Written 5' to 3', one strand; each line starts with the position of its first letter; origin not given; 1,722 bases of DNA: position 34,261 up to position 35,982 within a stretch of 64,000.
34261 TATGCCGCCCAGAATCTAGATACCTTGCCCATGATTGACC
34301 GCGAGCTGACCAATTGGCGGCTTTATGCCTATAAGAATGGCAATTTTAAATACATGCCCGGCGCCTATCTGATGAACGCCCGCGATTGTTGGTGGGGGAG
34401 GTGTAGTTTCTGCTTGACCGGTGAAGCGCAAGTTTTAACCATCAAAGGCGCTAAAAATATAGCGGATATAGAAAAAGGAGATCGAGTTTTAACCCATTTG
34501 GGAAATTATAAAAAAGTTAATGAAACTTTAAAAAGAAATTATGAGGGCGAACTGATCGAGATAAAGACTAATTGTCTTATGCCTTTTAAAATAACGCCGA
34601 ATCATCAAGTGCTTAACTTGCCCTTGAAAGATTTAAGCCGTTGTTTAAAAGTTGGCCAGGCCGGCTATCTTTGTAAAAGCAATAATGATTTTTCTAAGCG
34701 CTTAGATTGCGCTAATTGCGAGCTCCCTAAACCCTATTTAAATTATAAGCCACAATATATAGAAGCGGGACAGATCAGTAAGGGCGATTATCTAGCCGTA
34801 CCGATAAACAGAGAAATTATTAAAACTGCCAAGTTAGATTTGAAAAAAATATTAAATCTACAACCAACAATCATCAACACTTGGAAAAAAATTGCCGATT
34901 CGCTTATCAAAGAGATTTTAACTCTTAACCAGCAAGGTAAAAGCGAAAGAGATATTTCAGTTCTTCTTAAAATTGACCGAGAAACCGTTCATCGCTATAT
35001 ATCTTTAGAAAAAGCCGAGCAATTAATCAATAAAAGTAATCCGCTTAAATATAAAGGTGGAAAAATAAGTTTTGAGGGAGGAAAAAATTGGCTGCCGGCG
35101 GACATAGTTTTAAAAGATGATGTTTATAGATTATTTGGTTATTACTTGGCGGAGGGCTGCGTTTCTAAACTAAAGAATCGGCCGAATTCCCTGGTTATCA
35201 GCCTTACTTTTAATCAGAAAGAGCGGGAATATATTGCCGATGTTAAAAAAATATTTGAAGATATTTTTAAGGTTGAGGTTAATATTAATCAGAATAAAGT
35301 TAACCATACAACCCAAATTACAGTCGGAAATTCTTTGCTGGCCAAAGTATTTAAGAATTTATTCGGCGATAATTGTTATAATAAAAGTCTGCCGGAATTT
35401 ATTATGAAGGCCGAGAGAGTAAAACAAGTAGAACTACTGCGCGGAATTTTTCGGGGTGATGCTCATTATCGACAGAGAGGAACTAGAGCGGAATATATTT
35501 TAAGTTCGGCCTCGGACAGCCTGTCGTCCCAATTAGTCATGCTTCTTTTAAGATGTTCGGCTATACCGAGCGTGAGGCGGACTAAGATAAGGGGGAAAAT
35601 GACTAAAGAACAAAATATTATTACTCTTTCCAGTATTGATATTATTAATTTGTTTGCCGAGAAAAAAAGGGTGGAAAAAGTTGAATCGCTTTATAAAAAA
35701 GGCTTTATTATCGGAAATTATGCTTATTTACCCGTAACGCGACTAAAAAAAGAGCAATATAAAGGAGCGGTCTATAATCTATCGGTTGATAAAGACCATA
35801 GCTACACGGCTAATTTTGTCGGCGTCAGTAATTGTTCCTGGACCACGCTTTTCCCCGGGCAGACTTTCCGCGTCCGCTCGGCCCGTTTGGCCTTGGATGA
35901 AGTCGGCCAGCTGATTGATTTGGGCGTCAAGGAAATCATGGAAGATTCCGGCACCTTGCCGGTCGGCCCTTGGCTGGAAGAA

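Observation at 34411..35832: Intein inserted inside the CxxxxCxxC iron-sulfur motif of a radical SAM enzyme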

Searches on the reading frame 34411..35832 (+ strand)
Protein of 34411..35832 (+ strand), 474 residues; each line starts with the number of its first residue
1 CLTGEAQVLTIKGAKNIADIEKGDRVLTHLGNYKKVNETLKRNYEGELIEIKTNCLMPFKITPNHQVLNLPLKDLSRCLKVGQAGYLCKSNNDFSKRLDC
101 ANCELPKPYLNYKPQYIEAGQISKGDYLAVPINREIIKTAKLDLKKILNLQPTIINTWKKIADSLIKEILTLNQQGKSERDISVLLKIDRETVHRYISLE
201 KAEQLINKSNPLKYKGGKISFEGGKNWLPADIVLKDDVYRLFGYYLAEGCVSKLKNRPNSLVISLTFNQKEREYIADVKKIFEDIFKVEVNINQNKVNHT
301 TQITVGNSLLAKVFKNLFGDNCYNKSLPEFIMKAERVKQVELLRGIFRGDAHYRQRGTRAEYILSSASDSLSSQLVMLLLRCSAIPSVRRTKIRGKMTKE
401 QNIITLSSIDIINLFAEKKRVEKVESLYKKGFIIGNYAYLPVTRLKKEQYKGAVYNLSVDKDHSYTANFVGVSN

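Call 5: search_protein_families(library=pfam, proteins=[window:34411-35832:+], max_evalue=0.1)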
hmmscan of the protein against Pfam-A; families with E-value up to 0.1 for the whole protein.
window:34411-35832:+ (474 aa): 10 families
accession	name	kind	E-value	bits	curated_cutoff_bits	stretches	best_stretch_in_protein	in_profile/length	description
PF14528.11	LAGLIDADG_3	-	9.8e-10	39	22.5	2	240-314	6-77/82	LAGLIDADG-like domain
PF14890.11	Intein_splicing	-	6.5e-09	36.2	35.8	2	118-470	82-151/155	Intein splicing domain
PF13403.11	Hint_2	-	5.7e-05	24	28.4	1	1-74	2-74/147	Hint domain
PF07591.16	PT-HINT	-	0.0075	17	27.7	0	8-45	2-44/137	Pretoxin HINT domain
PF25787.1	HTH_SB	-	0.013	15.7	43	1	165-195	11-41/53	Sleeping Beauty transposase HTH domain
PF13936.12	HTH_38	-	0.043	14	27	0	158-195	2-39/44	Helix-turn-helix domain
PF00196.25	GerE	-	0.051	13.6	23.5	0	167-198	8-39/57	Bacterial regulatory proteins, luxR family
PF22130.1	Phage_gp38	-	0.057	14.1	27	0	40-70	17-47/58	Lactococcus phage gp38-like protein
PF14623.11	Vint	-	0.064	13.5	27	0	1-67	2-64/166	Hint-domain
PF01079.26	Hint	-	0.077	13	29.7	0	1-67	13-86/213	Hint module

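Call 6: search_protein_families(library=ncbifam, proteins=[window:34411-35832:+], max_evalue=0.1)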
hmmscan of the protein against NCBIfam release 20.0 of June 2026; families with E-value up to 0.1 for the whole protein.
window:34411-35832:+ (474 aa): 8 families
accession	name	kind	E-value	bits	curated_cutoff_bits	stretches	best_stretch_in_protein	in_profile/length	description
NF045703.1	rSAM_Tes_intein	exception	1.7e-14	52.6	1700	2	181-467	313-602/1040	tetraether lipid synthase Tes, intein-containing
TIGR01445.1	intein_Nterm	domain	7.8e-05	23.6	24.5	1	1-68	1-82/83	intein N-terminal splicing region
NF038098.1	GyrA_w_intein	exception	8.4e-05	20.6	1850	1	265-391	257-389/1232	intein-containing DNA gyrase subunit A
NF040595.1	HTH_Cbp1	equivalog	0.00042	20.3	140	1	134-198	19-84/135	CRISPR DNA repeat-binding protein Cbp1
NF047471.1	LamininBindLsa27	equivalog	0.0018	18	300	1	159-238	48-122/208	laminin-binding protein Lsa27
TIGR01443.1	intein_Cterm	domain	0.011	16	15.6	1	454-468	2-17/24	intein C-terminal splicing region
NF033546.1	transpos_IS21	equivalog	0.014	14.9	160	1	171-201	3-33/294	IS21 family transposase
NF033545.0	transpos_IS630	equivalog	0.092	12.2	100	0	168-204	4-40/299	IS630 family transposase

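Call 8: search_solved_structures(query=window:34411-35832:+, max_evalue=0.01, show_alignments=2)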
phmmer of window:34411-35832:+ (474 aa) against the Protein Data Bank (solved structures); distinct sequences matched with E-value up to 0.01: 1.
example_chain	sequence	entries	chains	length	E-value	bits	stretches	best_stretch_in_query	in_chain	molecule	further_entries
2cw7_A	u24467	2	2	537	6.4e-10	41.4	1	233-381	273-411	Endonuclease PI-PkoII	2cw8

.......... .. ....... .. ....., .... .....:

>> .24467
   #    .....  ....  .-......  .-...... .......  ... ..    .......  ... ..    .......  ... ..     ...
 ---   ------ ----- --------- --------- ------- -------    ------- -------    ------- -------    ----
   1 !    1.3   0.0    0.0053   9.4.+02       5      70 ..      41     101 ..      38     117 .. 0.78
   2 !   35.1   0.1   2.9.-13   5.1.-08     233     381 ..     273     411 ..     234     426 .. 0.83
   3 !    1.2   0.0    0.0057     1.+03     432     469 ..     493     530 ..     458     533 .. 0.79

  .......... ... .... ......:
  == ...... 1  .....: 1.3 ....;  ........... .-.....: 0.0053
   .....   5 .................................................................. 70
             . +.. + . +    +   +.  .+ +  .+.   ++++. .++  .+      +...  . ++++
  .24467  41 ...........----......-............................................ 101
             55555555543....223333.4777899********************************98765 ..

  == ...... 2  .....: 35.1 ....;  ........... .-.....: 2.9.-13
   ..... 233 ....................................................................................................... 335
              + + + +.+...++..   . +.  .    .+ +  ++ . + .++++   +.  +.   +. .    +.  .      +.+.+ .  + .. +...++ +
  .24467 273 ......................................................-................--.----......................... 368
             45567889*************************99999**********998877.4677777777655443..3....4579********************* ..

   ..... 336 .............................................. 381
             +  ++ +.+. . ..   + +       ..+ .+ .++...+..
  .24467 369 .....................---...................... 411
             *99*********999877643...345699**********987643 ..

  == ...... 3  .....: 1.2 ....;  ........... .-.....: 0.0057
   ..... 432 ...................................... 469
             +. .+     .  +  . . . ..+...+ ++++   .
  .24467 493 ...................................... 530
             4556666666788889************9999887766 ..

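Call 19: find_homologous_proteins(query=window:34411-35832:+, max_evalue=0.001)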
Query window:34411-35832:+ (474 aa): 13 proteins with E <= 0.001 among 8000 candidates.
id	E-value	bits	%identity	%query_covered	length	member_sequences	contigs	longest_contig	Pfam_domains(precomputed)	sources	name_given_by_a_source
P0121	6.0e-66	241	33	100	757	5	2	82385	PF04055.28,PF14528.12,PF14890.12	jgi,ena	-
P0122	1.6e-58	217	32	100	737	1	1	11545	PF08279.19,PF04055.28,PF14528.12,PF14890.12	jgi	jgi:DNA repair photolyase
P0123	4.2e-49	185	30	100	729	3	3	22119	PF04055.28,PF13936.13,PF14528.12,PF14890.12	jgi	jgi:DNA repair photolyase/transcriptional regulator with XRE-family HTH domain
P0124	1.2e-39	154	26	100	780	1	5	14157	PF04055.28,PF14528.12,PF14890.12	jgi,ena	jgi:pyruvate formate lyase activating enzyme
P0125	5.4e-37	146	29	99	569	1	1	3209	PF00383.30,PF14437.13,PF14528.12,PF14890.12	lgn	-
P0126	5.7e-35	139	28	99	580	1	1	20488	PF00383.30,PF14437.13,PF14528.12,PF14890.12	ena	-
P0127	6.9e-31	125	25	95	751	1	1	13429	PF04055.28,PF14528.12,PF14890.12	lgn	-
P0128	9.1e-28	115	28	51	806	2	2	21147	PF00534.27,PF14528.12,PF13692.13,PF13403.12,PF14890.12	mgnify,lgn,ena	mgnify:CR=1 FL=1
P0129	2.9e-25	107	26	100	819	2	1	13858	PF14528.12,PF14890.12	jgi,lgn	-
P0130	4.5e-23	100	30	55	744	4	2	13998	PF04055.28,PF14528.12,PF14890.12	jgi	-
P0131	7.4e-17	79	27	100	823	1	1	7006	PF14528.12,PF14890.12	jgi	jgi:hypothetical protein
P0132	8.1e-10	56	25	52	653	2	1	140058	PF01261.31,PF14528.12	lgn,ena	-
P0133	1.3e-6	45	26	47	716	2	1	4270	PF00145.24,PF14890.12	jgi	-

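Call 42: find_related_loci(query=window:34411-35832:+, collection=metagenome_contigs, flank=3000)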
Query window:34411-35832:+ (474 aa) in metagenome_contigs; peptide patterns used: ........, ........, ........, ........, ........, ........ (x = any residue, [..] = any of these).
226 stretches matched a pattern; 3 encode a relative of the query (tblastn E <= 1e-3); 3 distinct loci.
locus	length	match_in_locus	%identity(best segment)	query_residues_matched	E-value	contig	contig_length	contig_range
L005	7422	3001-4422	84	1-474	0e+0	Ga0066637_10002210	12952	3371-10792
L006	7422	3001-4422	66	1-474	0e+0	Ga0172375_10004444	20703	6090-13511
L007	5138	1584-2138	30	205-388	2e-18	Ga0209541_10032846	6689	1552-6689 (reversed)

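Call 47: predict_structure(alignment_id=A2)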
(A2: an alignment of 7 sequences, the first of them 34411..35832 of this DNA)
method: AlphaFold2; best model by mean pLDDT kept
length: 474 residues; sequences in the alignment: 7
mean_pLDDT: 81.4   pTM: 0.77
mean pLDDT of the five models: 81.4, 79.8, 77.5, 77.4, 77.0
residues with pLDDT >= 90: 221; 70-90: 161; 50-70: 39; < 50: 53
segments of 3 or more residues with pLDDT < 50: 77-109, 152-159, 200-209
pLDDT, mean of each block of 10 residues (from residue 1): 93 89 92 93 96 88 95 61 35 38 43 86 92 88 84 44 73 90 89 73 43 85 85 94 95 75 92 93 93 91 92 91 88 92 91 72 88 92 87 67 85 69 56 84 95 96 89 91
secondary structure, 60 per line:
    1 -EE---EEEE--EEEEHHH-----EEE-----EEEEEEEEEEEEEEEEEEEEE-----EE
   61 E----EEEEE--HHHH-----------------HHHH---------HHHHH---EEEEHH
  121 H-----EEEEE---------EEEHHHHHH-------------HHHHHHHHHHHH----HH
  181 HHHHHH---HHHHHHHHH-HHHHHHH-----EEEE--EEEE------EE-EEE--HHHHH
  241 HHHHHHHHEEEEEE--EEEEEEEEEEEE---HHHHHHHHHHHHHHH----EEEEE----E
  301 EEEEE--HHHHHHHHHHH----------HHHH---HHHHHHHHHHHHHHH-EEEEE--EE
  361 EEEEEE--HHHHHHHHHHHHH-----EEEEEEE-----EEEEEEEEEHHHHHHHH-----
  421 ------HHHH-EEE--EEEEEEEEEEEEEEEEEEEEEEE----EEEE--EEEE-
elements in order: E7-10 E13-16 E25-27 E33-53 E59-61 E66-70 H73-76 H94-97 H107-111 E115-118 E127-131 E141-143 H144-149 H163-174 H179-186 H190-198 H200-206 E212-215 E218-221 E231-233 H236-248 E249-254 E257-268 H272-286 E291-295 E300-305 H308-318 H329-332 H336-350 E352-356 E359-366 H369-381 E387-393 E399-407 H408-415 H427-430 E432-434 E437-459 E464-467 E470-473

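Call 49: fold_search(model_id=the predicted structure, library=pdb)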
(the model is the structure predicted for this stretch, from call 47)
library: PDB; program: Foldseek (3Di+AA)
matches with E <= 10: 869; with E <= 0.001: 51
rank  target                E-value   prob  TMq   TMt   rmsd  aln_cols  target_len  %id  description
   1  2cw7                  6.7e-21  1.00  0.58  0.52  13.3       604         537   15  Crystal structure of intein homing endonuclease II (released 2006-04-18)
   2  7qsu                  9.6e-18  1.00  0.57  0.72   6.9       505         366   15  Crystal structure of homing endonuclease-associated TliVMA intein (C1A, d333-339) (released 2022-03-30)
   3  7qss                  5.0e-17  1.00  0.58  0.63   7.4       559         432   14  Crystal structure of homing endonuclease-associated TliVMA intein (C1A) (released 2022-03-30)
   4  1ef0_A                6.4e-15  1.00  0.45  0.49  12.8       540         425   12  CRYSTAL STRUCTURE OF PI-SCEI MINIPRECURSOR (released 2000-06-07)
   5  1vde_A                7.9e-15  1.00  0.48  0.52  11.8       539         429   12  PI-SCEI, A HOMING ENDONUCLEASE WITH PROTEIN SPLICING ACTIVITY (released 1998-04-08)
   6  1vde_B                1.6e-14  1.00  0.47  0.51  12.2       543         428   14  PI-SCEI, A HOMING ENDONUCLEASE WITH PROTEIN SPLICING ACTIVITY (released 1998-04-08)
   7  1jva_B                5.2e-13  1.00  0.47  0.51  12.2       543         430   12  CRYSTAL STRUCTURE OF THE VMA1-DERIVED ENDONUCLEASE BEARING THE N AND C EXTEIN PROPEPTIDES (released 2002-08-29)
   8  1lws_A                5.2e-13  1.00  0.46  0.50  11.5       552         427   13  Crystal structure of the intein homing endonuclease PI-SceI bound to its recognition sequence (released 2002-09-27)
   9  7qst                  7.0e-13  1.00  0.50  0.63   6.5       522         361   12  Crystal structure of homing endonuclease-associated PhoVMA intein (C1A) (released 2022-03-30)
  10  1jva_A                7.8e-13  1.00  0.46  0.49  12.5       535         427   12  CRYSTAL STRUCTURE OF THE VMA1-DERIVED ENDONUCLEASE BEARING THE N AND C EXTEIN PROPEPTIDES (released 2002-08-29)
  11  1dfa                  2.3e-12  1.00  0.45  0.51  11.8       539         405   12  CRYSTAL STRUCTURE OF PI-SCEI IN C2 SPACE GROUP (released 1999-12-08)
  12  1dq3                  6.5e-12  1.00  0.51  0.53   9.2       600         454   10  CRYSTAL STRUCTURE OF AN ARCHAEAL INTEIN-ENCODED HOMING ENDONUCLEASE PI-PFUI (released 2000-07-05)
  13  1um2_A                7.9e-12  1.00  0.47  0.52  12.4       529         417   12  Crystal Structure of the Vma1-Derived Endonuclease with the Ligated Extein Segment (released 2004-09-22)
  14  1um2_B                1.1e-11  1.00  0.47  0.52  10.1       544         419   11  Crystal Structure of the Vma1-Derived Endonuclease with the Ligated Extein Segment (released 2004-09-22)
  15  1lwt_A                1.2e-11  1.00  0.45  0.47  10.8       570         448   12  Crystal structure of the intein homing endonuclease PI-SceI bound to its substrate DNA (Ca2+ free) (released 2002-09-27)
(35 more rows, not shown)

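Call 50: search_protein_representatives(alignment_id=A2)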
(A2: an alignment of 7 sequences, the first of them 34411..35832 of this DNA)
Query: 7 sequences, 471 profile positions. Proteins with E-value up to 0.001 (for the whole library): 27836; up to 1e-10: 13163; up to 1e-30: 3120. The best 150 are listed.
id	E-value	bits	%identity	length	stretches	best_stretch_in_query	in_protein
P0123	3.6e-195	665.5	-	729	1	1-471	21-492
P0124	1.4e-165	568.0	-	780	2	109-471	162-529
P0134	1.4e-163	561.4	-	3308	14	222-464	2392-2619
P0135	1.4e-154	531.8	-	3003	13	222-467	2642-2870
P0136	4.7e-139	480.5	-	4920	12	223-471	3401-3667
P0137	4.8e-139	480.5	-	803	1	1-471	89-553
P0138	2.2e-119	415.7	-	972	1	1-471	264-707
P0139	1.6e-116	406.3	-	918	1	1-471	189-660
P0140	1.3e-113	396.6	-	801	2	113-471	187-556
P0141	3.7e-113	395.1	-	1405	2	1-471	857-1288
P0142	4.6e-113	394.8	-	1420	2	1-471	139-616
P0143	3.9e-111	388.5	-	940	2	110-471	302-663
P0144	7.7e-111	387.5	-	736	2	113-471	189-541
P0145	9.3e-111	387.2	-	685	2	213-471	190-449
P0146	5.8e-109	381.3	-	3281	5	222-464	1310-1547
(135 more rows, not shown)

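Call 55: find_related_loci(query=A2, collection=genome_contigs, flank=1500)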
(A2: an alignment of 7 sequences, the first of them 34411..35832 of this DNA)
Query A2 (474 aa) in genome_contigs; peptide patterns used: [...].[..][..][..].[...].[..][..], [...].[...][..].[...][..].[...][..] (x = any residue, [..] = any of these).
59 stretches matched a pattern; 26 encode a relative of the query (tblastn E <= 1e-3); 26 distinct loci.
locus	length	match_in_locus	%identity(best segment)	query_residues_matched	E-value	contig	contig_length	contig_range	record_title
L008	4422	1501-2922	71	1-474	0e+0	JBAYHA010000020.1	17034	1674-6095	MAG: Patescibacteria group bacterium isolate SO_2016_GW1_138 scaffold05796_OW334_2016, whole genome shotgun sequence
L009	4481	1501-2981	39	1-474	2e-88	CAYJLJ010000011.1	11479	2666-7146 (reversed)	MAG TPA_asm: uncultured Gammaproteobacteria bacterium isolate ERP124720_co1_20 genome assembly, contig: NODE_6639_length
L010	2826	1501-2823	30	1-428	3e-56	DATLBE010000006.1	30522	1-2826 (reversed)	MAG TPA_asm: Nevskiaceae bacterium isolate SMAG_U14290 k141_4207658, whole genome shotgun sequence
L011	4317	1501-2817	28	1-474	9e-43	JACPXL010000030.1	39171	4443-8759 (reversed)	MAG: Candidatus Omnitrophota bacterium isolate NC_groundwater_836_Pr1_B-0.1um_47_21 Montesol18_Bp1_scaffold_454733, whol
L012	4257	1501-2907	27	1-474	1e-37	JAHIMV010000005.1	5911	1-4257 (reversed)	MAG: Patescibacteria group bacterium isolate KR13_N2.mb.83 KR13_N2.mb.83_k141_22461, whole genome shotgun sequence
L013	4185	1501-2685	28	1-474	4e-36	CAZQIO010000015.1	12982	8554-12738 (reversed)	MAG TPA_asm: uncultured Candidatus Saccharibacteria bacterium isolate binchicken_co71_171 genome assembly, contig: NODE_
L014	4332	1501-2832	23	1-474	4e-35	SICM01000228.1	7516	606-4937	MAG: Candidatus Latescibacterota bacterium isolate Baikal-deep-G205 BACOMB-C46253, whole genome shotgun sequence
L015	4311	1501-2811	26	1-474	4e-34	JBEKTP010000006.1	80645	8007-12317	MAG: Patescibacteria group bacterium isolate SPRUCE 560 SPRUCE_560_6, whole genome shotgun sequence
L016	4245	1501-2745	27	1-474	1e-33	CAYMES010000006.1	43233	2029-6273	MAG TPA_asm: Candidatus Woesearchaeota archaeon isolate SRP141376_co2_243 genome assembly, contig: NODE_2040_length_4323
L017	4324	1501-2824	27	1-474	2e-30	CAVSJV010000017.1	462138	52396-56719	MAG: Methanomassiliicoccaceae archaeon isolate MFD02416.bin.2.149 genome assembly, contig: contig_84093, whole genome sh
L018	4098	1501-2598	30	25-474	3e-28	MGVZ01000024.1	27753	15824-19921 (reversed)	MAG: Euryarchaeota archaeon RBG_16_67_27 RBG_16_scaffold_23363, whole genome shotgun sequence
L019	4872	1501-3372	33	234-474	5e-28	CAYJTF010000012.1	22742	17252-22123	MAG TPA_asm: uncultured archaeon isolate ERP125453_co1_357 genome assembly, contig: NODE_2105_length_22742_cov_6.534447,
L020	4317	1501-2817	26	1-474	4e-38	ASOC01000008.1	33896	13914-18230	Candidatus Omnitrophus fodinae SCGC AAA011-A17 A11A17DRAFT_contig_7_0.8_C, whole genome shotgun sequence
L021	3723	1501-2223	27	231-474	5e-25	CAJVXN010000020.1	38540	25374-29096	TPA_asm: uncultured bacterium isolate DRR093005_bin.42_MetaBAT_v2.12.1_MAG genome assembly, contig: NODE_500_length_3854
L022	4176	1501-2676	27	1-472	3e-20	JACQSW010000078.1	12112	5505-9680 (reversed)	MAG: Candidatus Woesearchaeota archaeon isolate NC_groundwater_1395_Ag_S-0.2um_39_41 S_p2_S4_coassembly_k141_2035467, wh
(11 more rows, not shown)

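Call 74: find_related_loci(query=A2, collection=viral_contigs, flank=1500)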
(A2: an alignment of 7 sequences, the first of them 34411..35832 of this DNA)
Query A2 (474 aa) in viral_contigs; peptide patterns used: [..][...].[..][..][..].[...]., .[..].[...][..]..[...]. (x = any residue, [..] = any of these).
600 stretches matched a pattern (row limit reached: there are more); 341 encode a relative of the query (tblastn E <= 1e-3); the best 80 are kept; 80 distinct loci.
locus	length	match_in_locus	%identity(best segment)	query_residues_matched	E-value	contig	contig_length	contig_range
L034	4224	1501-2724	28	1-468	5e-34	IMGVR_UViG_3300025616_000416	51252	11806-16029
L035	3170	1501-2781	25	1-474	2e-30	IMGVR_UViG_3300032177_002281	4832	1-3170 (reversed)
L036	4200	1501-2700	27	1-474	1e-28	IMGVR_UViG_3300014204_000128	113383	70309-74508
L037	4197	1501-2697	30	1-474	2e-28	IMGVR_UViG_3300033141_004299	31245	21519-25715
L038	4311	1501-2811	25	1-474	2e-26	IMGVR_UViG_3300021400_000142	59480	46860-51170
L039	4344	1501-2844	23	1-474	1e-23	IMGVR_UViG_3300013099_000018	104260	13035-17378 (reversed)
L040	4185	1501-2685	24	1-474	6e-23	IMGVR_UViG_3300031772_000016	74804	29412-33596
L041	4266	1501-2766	25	13-474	7e-23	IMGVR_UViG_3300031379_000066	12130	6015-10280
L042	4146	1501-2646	26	17-474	1e-21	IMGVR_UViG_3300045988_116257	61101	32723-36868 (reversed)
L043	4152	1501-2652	31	1-474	5e-21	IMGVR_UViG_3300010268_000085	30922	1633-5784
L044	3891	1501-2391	31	189-474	9e-21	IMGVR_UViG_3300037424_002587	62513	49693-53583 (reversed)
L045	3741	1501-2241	28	228-470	1e-20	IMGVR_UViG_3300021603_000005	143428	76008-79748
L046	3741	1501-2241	28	228-470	1e-20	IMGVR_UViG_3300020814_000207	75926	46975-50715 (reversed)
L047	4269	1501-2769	26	1-474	5e-20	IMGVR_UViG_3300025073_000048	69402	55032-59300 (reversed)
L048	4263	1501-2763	29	1-465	5e-20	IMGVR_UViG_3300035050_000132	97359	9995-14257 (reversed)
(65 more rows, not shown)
